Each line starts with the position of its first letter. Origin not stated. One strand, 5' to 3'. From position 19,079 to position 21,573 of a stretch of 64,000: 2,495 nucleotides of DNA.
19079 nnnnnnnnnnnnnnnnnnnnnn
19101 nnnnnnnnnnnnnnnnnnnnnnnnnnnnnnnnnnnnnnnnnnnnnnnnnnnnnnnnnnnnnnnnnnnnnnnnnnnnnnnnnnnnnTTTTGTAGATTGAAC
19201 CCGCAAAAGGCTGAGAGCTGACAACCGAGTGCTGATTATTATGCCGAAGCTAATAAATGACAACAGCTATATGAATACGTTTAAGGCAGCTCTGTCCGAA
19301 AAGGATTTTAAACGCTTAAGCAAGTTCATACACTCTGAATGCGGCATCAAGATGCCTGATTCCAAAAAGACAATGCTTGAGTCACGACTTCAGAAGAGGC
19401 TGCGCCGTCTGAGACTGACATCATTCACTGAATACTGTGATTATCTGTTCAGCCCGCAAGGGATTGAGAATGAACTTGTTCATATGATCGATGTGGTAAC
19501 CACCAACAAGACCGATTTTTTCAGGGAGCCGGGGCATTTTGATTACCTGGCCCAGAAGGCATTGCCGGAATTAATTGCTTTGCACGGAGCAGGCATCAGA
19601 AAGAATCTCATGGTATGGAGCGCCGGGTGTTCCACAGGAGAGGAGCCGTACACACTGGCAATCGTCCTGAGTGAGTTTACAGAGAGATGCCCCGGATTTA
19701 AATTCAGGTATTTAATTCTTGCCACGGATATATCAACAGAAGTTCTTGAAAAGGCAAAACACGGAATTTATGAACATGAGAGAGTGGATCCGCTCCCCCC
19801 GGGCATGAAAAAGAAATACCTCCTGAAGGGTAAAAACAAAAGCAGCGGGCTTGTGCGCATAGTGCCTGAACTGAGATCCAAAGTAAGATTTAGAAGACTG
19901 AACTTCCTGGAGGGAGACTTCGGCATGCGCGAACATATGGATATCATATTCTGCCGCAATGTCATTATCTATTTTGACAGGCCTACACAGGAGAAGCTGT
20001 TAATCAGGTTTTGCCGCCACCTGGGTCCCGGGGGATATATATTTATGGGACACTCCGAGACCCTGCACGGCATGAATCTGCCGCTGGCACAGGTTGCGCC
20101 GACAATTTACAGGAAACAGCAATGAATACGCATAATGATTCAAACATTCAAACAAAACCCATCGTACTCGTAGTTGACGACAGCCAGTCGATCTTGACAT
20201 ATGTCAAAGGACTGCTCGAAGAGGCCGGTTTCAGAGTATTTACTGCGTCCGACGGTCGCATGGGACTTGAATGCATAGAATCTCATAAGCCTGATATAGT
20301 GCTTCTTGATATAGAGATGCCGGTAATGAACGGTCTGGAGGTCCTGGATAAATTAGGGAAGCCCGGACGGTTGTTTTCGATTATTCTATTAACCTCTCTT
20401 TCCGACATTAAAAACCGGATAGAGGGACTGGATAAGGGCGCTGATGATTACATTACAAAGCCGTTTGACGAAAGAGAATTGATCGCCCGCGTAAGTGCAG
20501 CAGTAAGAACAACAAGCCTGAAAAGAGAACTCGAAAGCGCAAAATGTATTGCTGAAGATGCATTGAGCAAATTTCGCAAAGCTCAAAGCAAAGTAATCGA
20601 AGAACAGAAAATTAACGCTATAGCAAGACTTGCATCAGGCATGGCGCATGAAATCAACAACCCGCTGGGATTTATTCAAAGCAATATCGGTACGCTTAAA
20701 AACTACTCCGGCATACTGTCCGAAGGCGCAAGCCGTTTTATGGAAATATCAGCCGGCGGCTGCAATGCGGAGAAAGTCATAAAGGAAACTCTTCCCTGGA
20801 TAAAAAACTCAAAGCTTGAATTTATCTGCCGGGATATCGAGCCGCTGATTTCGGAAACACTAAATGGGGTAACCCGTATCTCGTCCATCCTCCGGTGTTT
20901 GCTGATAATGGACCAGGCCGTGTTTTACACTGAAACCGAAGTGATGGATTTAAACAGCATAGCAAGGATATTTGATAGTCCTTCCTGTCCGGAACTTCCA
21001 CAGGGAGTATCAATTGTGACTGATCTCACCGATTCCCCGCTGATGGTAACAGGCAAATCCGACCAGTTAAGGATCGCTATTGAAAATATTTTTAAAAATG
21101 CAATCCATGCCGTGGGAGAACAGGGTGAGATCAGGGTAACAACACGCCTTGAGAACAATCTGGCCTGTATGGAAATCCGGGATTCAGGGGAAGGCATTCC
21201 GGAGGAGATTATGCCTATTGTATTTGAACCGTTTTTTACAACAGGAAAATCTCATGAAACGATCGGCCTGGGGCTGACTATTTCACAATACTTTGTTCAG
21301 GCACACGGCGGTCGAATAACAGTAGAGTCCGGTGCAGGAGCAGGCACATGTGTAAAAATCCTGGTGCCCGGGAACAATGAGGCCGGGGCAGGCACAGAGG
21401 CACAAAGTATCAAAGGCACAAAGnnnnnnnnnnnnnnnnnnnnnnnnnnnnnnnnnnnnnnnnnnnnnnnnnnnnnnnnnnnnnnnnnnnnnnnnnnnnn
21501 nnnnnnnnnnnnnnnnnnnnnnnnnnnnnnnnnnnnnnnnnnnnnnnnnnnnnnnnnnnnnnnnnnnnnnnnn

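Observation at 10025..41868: Two full-length RpoD-like sigma-70 paralogs. The second is wired to a kinase, sigma-54 activator, Cys-rich ORF and STAS cassette.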

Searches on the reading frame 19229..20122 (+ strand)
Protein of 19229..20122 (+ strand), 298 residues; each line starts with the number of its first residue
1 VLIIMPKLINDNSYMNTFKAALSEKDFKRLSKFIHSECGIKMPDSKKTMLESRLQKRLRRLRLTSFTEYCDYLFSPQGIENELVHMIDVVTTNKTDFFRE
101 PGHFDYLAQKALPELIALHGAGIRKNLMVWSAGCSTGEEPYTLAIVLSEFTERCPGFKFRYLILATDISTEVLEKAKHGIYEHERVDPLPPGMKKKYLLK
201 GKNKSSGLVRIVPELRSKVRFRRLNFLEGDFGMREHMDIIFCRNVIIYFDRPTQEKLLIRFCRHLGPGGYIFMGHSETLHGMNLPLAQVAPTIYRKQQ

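Call 8: search_protein_families(library=pfam, proteins=[window:19229-20122:+])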
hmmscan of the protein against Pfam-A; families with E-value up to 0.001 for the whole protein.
window:19229-20122:+ (298 aa): 5 families
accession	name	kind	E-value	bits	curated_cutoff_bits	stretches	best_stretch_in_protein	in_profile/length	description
PF01739.24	CheR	-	4.2e-58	196.5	27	1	93-287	1-187/195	CheR methyltransferase, SAM binding domain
PF03705.20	CheR_N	-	2e-18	66.3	27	1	25-75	1-51/53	CheR methyltransferase, all-alpha domain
PF08242.18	Methyltransf_12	-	0.00016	22.8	30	0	217-271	49-98/98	Methyltransferase domain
PF13649.12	Methyltransf_25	-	0.00016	22.7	27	0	218-269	47-97/97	Methyltransferase domain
PF08241.18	Methyltransf_11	-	0.00062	20.8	21.2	0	224-272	44-94/95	Methyltransferase domain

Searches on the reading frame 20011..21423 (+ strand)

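Call 9: search_protein_families(library=pfam, proteins=[window:20011-21423:+])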
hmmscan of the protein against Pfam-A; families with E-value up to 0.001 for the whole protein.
window:20011-21423:+ (471 aa): 4 families
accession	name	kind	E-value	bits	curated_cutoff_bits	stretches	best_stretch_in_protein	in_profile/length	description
PF00072.30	Response_reg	-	2.5e-29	102.1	30.2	1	52-161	1-110/111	Response regulator receiver domain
PF02518.31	HATPase_c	-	4.9e-22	78.9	26.4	1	349-453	2-108/111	Histidine kinase-, DNA gyrase B-, and HSP90-like ATPase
PF00512.31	HisKA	-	0.00017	22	26.9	1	205-235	3-31/66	His Kinase A (phospho-acceptor) domain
PF13581.12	HATPase_c_2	-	0.00083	19.8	27.4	0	349-448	28-123/127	Histidine kinase-like ATPase domain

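Call 77: search_protein_families(library=ncbifam, proteins=[window:20011-21423:+], max_evalue=1e-10)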
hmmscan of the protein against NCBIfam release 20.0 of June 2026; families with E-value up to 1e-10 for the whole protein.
window:20011-21423:+ (471 aa): 125 families (the best 25 are shown)
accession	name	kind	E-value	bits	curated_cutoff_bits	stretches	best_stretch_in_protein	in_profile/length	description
NF052574.1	HisKinEspCMyxo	equivalog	7.9e-37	126.8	1200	1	309-461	488-644/785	serine histidine kinase EspC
NF038348.1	T2SS_HK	subfamily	1.9e-36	125.6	450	1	182-453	305-572/574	histidine kinase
NF008468.0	PRK11360.1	equivalog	5.7e-36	124.1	646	1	332-457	486-611/616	two-component system sensor histidine kinase AtoS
NF047465.1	hybrid_HK_LvrA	exception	1.4e-34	119.3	1200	2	30-179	448-595/819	hybrid histidine kinase/response regulator LvrA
NF010076.0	PRK13557.1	subfamily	2.1e-33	115.6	631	1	309-465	234-405/540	histidine kinase famiy protein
NF011874.0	PRK15347.1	equivalog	5.2e-32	110.8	852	2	356-456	517-616/921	two component system sensor kinase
NF045944.1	ResRegRpaBCyano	equivalog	7e-31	107.4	330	1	53-174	1-121/229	response regulator transcription factor RpaB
NF041880.1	EPS_EpsF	equivalog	2.7e-30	105.3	900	2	329-451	366-490/492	response regulator EpsF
TIGR02956.1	TMAO_torS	equivalog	3.2e-29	101.6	676.5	2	332-453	558-681/967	TMAO reductase system sensor histidine kinase/response regulator TorS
NF007688.0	PRK10364.1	equivalog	1e-28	100.3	479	1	349-456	348-453/460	two-component system sensor histidine kinase ZraS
NF008302.0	PRK11091.1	equivalog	1.9e-28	99.2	838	2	340-455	386-506/779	aerobic respiration two-component sensor histidine kinase ArcB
NF040689.1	MtrAB_MtrA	equivalog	2.3e-28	99.1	300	1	52-171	1-119/219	MtrAB system response regulator MtrA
NF040534.1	resp_reg_YycF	equivalog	3.5e-28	98.4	340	1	52-173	3-123/231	response regulator YycF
NF007135.0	PRK09581.1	equivalog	1.5e-27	96.5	474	1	52-184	5-139/457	PleD family two-component system response regulator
TIGR01387.1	cztR_silR_copR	subfamily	1.7e-27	96.5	279.2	1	52-172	1-121/218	heavy metal response regulator transcription factor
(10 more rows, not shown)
